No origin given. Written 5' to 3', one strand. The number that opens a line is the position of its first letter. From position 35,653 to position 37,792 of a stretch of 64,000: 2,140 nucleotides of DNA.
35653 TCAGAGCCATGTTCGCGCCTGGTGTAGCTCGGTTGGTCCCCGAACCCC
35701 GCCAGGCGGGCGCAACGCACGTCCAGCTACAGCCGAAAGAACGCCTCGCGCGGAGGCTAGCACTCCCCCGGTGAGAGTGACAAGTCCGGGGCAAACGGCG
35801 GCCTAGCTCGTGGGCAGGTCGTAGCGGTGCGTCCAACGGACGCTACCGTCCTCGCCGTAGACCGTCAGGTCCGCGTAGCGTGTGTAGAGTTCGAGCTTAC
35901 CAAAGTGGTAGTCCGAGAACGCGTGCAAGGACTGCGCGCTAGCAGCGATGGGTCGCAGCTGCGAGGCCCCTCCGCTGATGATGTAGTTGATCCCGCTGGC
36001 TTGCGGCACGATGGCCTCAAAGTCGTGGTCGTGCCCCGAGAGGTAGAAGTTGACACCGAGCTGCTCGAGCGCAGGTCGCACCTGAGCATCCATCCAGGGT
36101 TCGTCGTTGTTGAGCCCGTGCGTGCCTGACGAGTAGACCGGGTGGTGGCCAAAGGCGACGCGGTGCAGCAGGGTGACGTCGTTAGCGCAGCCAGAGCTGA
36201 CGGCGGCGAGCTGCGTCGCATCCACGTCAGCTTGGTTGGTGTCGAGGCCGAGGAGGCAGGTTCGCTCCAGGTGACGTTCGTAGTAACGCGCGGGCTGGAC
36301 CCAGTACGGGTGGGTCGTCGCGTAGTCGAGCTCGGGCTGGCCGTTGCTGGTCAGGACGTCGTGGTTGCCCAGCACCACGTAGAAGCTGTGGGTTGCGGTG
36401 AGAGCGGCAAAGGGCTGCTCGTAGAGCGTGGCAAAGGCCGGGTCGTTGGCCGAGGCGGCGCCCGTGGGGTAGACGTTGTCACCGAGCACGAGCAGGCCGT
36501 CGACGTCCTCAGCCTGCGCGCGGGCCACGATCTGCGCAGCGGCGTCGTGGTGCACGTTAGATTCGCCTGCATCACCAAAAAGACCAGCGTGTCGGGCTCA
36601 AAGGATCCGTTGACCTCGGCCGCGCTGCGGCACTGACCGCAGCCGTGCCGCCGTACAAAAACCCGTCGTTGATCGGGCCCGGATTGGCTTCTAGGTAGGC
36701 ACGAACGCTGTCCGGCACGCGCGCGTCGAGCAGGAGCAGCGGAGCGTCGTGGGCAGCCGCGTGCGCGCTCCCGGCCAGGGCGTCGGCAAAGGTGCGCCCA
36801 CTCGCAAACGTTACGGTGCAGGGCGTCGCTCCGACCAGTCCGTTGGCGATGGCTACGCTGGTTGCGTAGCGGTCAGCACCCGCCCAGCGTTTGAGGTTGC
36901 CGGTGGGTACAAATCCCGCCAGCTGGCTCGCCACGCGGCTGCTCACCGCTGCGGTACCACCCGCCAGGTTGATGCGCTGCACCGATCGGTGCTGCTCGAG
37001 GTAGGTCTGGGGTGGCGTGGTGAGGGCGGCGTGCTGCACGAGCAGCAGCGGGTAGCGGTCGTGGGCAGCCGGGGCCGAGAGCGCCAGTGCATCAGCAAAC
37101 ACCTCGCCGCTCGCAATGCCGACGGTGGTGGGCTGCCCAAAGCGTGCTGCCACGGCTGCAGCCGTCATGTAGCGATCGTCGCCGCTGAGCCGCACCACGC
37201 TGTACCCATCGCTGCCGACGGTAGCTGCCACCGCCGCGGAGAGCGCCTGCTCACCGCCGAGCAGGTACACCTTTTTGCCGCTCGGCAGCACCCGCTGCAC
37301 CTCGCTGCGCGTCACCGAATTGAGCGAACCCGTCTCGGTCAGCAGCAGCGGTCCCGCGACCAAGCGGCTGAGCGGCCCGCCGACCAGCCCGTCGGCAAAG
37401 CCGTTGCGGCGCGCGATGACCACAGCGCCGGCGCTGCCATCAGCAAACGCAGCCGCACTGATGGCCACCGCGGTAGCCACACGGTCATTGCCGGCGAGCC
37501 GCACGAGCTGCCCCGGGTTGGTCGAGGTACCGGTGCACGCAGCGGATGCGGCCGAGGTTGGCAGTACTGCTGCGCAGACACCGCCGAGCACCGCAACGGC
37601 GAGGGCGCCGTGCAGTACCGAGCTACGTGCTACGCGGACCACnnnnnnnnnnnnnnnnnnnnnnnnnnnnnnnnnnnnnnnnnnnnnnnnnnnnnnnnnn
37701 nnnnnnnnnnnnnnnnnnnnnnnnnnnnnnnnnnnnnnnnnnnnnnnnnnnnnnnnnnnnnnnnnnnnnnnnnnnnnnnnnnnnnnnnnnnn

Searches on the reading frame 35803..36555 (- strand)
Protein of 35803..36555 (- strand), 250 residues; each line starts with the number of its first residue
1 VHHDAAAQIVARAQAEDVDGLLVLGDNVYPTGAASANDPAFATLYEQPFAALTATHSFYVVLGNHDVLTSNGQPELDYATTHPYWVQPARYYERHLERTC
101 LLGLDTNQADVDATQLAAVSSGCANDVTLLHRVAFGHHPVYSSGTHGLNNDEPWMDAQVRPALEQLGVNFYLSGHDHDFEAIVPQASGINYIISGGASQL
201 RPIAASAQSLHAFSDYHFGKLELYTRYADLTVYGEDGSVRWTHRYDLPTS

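Call 10: search_protein_families(library=pfam, proteins=[window:35803-36555:-], max_evalue=0.01)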
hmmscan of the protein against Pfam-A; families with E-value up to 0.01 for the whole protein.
window:35803-36555:- (250 aa): 2 families
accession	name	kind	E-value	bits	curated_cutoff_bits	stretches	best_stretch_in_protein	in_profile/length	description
PF00149.33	Metallophos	-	1.4e-11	45.7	21.5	1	3-178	15-190/191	Calcineurin-like phosphoesterase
PF12850.12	Metallophos_2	-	0.0048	17.4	27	0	2-181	10-121/154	Calcineurin-like phosphoesterase superfamily domain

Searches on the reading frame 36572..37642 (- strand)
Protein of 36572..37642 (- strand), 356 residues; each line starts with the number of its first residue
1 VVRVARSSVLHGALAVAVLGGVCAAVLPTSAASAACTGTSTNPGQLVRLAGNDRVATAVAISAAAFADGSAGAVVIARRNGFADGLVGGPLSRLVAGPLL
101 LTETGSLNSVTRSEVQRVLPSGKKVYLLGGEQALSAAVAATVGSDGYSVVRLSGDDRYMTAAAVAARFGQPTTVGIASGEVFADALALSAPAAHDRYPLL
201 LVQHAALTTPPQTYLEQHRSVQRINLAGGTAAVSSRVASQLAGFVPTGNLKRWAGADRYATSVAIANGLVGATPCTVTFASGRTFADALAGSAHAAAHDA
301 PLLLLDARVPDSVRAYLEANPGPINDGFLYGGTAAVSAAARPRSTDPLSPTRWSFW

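Call 10: search_protein_families(library=pfam, proteins=[window:36572-37642:-], max_evalue=0.01)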
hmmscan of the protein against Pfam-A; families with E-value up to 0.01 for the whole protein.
window:36572-37642:- (356 aa): 1 family
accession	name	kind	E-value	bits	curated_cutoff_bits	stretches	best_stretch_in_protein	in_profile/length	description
PF04122.17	CW_binding_2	-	4.6e-49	165.3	24.9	3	151-237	1-72/73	Cell wall binding domain 2 (CWB2)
